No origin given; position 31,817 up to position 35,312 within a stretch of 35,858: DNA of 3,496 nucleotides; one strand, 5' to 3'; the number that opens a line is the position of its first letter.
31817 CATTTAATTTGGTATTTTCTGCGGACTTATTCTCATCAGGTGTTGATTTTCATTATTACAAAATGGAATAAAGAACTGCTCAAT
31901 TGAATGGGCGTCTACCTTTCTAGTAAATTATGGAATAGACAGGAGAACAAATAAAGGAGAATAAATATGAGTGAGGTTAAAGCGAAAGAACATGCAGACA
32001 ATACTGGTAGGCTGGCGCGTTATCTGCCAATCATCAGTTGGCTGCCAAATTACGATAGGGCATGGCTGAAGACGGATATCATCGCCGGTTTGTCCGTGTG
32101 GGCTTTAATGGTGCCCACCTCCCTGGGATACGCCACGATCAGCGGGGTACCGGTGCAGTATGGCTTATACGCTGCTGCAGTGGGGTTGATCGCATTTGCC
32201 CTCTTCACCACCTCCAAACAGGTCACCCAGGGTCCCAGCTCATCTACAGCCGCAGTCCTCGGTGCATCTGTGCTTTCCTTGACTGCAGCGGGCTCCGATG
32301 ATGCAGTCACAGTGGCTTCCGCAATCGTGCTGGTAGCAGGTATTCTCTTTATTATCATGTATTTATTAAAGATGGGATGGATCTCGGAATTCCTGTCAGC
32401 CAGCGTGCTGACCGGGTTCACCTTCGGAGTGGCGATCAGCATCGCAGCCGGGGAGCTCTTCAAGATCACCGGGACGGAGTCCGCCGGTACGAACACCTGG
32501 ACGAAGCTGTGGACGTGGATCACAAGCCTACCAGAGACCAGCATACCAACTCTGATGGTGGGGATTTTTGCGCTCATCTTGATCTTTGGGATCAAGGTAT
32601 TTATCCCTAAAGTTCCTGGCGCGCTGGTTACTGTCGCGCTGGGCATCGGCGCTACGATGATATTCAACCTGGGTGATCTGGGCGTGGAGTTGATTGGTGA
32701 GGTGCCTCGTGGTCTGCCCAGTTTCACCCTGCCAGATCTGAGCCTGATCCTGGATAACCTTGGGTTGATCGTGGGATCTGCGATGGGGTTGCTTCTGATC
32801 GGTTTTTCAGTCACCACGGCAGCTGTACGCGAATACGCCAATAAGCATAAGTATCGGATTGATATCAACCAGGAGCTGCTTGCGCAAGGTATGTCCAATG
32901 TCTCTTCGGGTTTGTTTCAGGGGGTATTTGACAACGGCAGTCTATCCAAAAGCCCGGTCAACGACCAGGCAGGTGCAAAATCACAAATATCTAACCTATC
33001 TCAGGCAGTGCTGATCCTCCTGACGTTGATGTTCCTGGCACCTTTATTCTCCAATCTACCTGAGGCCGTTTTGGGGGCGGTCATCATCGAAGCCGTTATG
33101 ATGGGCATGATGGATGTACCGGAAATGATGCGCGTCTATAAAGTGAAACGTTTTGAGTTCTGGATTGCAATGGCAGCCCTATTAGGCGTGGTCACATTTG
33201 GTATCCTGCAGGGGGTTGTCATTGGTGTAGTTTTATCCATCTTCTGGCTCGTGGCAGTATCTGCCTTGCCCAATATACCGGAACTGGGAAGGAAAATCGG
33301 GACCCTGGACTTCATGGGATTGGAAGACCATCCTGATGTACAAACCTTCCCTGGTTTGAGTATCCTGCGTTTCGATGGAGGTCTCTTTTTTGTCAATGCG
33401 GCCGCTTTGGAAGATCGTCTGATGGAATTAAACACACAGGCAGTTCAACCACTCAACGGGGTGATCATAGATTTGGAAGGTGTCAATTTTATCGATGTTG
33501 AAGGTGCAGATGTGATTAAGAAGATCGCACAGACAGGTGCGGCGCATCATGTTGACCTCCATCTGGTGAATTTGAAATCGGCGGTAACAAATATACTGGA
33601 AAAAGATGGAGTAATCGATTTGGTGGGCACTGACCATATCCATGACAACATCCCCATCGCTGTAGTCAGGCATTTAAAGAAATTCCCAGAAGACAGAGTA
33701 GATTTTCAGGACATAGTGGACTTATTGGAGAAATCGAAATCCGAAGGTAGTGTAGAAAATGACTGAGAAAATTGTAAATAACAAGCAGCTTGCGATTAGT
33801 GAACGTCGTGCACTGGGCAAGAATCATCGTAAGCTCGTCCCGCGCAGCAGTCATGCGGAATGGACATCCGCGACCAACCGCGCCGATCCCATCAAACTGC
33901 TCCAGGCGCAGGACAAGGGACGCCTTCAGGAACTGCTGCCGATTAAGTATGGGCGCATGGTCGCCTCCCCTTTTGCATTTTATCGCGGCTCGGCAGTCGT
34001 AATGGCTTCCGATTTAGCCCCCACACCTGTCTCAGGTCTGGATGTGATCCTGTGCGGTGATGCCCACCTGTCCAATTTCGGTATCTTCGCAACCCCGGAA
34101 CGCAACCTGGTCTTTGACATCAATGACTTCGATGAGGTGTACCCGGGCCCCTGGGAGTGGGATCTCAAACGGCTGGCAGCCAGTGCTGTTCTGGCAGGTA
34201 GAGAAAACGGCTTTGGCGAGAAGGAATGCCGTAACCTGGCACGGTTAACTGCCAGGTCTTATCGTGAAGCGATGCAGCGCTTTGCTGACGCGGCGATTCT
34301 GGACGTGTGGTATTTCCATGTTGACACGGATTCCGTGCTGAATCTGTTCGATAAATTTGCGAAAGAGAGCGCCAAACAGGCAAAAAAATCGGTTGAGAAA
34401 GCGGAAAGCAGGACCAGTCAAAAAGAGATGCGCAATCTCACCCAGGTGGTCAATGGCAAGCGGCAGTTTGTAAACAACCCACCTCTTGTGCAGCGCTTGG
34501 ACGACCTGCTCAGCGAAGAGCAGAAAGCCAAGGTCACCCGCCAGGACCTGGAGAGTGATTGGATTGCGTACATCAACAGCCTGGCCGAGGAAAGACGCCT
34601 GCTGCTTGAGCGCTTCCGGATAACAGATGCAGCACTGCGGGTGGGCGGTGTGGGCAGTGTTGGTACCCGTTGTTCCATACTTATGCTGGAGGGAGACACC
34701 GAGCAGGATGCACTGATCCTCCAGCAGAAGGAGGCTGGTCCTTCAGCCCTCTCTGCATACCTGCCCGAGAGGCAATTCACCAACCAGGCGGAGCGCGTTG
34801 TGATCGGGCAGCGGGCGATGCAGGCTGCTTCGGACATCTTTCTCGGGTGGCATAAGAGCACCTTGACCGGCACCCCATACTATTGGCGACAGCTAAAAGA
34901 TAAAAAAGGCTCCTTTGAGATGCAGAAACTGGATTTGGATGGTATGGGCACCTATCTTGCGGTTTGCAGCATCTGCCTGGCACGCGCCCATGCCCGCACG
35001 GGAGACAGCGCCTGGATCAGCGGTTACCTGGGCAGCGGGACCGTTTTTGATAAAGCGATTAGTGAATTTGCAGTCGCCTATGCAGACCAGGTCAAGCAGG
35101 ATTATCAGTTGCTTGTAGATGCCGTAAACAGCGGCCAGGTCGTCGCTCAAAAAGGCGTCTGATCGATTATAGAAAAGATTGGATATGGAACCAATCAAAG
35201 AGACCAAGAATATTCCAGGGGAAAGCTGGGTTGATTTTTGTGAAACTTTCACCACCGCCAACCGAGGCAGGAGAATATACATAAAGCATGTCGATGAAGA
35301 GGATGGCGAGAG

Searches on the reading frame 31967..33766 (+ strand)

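Call 89: search_protein_families(library=pfam, proteins=[window:31967-33766:+], max_evalue=0.001)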
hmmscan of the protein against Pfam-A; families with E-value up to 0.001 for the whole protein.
window:31967-33766:+ (599 aa): 3 families
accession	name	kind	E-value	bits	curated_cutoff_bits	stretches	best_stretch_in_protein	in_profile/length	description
PF00916.26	Sulfate_transp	-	4.2e-84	282.9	23.2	1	34-404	1-380/380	Sulfate permease family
PF01740.26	STAS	-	1.2e-16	60.8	22.6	1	456-561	2-102/106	STAS domain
PF00860.26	Xan_ur_permease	-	8e-06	25.2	27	1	40-382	16-351/389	Permease family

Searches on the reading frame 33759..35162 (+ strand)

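Call 89: search_protein_families(library=pfam, proteins=[window:33759-35162:+], max_evalue=0.001)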
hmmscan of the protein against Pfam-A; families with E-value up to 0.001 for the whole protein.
window:33759-35162:+ (467 aa): 1 family
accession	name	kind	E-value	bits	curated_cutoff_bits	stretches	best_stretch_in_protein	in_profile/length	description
PF10009.15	DUF2252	-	4.2e-136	454.5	22.3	1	55-455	1-392/392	Uncharacterized protein conserved in bacteria (DUF2252)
